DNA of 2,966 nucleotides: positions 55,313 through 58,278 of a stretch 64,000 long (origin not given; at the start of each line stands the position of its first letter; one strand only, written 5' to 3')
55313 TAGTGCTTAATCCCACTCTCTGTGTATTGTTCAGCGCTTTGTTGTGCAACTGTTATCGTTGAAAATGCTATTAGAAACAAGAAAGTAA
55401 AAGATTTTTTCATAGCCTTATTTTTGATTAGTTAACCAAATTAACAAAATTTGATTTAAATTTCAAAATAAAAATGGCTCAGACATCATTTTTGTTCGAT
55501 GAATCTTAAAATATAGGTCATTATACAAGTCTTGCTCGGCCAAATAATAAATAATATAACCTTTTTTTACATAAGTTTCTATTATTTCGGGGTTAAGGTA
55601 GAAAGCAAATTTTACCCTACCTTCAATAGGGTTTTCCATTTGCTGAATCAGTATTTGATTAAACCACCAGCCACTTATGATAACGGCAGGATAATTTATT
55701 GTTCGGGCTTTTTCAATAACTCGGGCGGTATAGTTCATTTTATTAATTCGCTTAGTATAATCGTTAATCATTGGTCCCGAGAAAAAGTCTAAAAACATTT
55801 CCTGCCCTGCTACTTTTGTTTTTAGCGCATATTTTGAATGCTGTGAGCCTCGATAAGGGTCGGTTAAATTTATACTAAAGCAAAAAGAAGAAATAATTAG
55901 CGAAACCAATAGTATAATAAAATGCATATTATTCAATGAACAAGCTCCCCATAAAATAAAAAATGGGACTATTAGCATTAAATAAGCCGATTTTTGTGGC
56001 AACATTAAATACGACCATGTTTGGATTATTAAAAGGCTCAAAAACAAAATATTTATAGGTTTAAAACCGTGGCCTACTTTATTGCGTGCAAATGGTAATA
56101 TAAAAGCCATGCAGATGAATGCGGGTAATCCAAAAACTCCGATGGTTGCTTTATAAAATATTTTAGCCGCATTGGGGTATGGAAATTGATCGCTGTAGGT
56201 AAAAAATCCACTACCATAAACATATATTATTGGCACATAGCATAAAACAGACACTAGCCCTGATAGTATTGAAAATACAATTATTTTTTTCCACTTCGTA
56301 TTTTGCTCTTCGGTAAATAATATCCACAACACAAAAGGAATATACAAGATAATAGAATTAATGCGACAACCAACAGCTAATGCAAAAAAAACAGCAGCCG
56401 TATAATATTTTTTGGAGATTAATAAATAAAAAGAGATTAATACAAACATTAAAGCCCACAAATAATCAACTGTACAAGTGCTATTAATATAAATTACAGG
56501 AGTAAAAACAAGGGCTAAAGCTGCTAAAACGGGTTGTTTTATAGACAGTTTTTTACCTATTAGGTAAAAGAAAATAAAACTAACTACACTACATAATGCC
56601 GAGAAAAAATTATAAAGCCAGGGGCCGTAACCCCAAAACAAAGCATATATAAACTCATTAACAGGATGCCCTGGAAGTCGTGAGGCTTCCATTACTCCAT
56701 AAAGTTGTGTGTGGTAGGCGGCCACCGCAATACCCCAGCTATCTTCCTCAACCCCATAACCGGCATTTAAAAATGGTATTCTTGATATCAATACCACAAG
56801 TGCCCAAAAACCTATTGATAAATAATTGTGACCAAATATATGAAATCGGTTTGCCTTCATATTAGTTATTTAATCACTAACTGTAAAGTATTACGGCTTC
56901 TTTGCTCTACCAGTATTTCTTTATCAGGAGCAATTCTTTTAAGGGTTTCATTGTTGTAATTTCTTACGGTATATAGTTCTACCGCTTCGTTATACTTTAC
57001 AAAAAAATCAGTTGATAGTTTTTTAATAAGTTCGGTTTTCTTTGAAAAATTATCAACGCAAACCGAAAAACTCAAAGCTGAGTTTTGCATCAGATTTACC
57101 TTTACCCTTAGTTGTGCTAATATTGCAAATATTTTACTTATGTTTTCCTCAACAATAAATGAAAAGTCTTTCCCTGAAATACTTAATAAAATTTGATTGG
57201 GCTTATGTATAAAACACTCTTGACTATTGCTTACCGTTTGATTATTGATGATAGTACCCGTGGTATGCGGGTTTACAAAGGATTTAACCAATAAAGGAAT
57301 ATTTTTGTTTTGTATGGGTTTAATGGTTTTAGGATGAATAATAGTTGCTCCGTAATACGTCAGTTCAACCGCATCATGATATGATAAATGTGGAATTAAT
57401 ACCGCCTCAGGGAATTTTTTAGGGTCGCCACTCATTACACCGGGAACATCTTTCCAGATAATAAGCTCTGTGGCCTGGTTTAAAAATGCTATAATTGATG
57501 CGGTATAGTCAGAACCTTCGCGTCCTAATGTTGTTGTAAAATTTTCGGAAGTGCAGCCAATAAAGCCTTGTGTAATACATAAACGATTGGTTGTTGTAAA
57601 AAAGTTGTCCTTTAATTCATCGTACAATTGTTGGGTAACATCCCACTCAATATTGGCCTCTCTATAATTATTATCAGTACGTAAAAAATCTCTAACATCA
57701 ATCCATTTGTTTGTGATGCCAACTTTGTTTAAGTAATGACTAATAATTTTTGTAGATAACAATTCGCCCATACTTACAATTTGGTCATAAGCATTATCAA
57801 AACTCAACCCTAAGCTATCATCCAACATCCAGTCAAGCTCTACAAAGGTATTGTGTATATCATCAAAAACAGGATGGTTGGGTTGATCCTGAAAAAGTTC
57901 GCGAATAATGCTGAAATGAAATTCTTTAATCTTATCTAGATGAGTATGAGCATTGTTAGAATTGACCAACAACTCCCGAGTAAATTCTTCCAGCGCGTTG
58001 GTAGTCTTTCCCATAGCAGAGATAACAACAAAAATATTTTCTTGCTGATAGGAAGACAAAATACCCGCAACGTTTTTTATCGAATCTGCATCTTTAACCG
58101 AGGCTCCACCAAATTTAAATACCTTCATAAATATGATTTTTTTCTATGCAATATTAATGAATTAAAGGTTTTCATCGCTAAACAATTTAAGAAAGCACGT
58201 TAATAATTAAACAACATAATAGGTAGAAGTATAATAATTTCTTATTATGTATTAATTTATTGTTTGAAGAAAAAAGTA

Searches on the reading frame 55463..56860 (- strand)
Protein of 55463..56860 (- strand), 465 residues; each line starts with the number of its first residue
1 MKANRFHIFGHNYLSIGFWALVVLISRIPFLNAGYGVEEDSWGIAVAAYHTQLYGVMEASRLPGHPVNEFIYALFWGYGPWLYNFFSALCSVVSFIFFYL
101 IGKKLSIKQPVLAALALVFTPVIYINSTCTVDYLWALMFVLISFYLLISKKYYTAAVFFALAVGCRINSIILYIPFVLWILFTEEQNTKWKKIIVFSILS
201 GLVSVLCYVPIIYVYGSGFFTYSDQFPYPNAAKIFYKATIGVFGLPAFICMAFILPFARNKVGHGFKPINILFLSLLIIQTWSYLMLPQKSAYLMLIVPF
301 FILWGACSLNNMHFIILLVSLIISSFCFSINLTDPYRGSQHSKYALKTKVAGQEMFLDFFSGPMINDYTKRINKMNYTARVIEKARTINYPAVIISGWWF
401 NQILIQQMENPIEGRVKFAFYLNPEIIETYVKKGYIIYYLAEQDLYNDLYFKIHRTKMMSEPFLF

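Call 66: search_protein_families(library=pfam, proteins=[window:55463-56860:-], max_evalue=0.0001)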
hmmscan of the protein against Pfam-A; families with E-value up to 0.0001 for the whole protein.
window:55463-56860:- (465 aa): 2 families
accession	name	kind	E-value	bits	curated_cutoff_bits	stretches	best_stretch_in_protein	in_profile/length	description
PF13231.12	PMT_2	-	1.5e-07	32.2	26.1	1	70-212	12-158/160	Dolichyl-phosphate-mannose-protein mannosyltransferase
PF14897.12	EpsG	-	2.8e-06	27.2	30.1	1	83-334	64-314/326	EpsG family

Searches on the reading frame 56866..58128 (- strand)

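Call 66: search_protein_families(library=pfam, proteins=[window:56866-58128:-], max_evalue=0.0001)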
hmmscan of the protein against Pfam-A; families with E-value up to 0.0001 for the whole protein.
window:56866-58128:- (420 aa): 1 family
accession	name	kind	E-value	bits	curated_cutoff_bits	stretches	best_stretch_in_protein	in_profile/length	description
PF00696.33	AA_kinase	-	1.1e-43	150.1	24.9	1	2-282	3-233/234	Amino acid kinase family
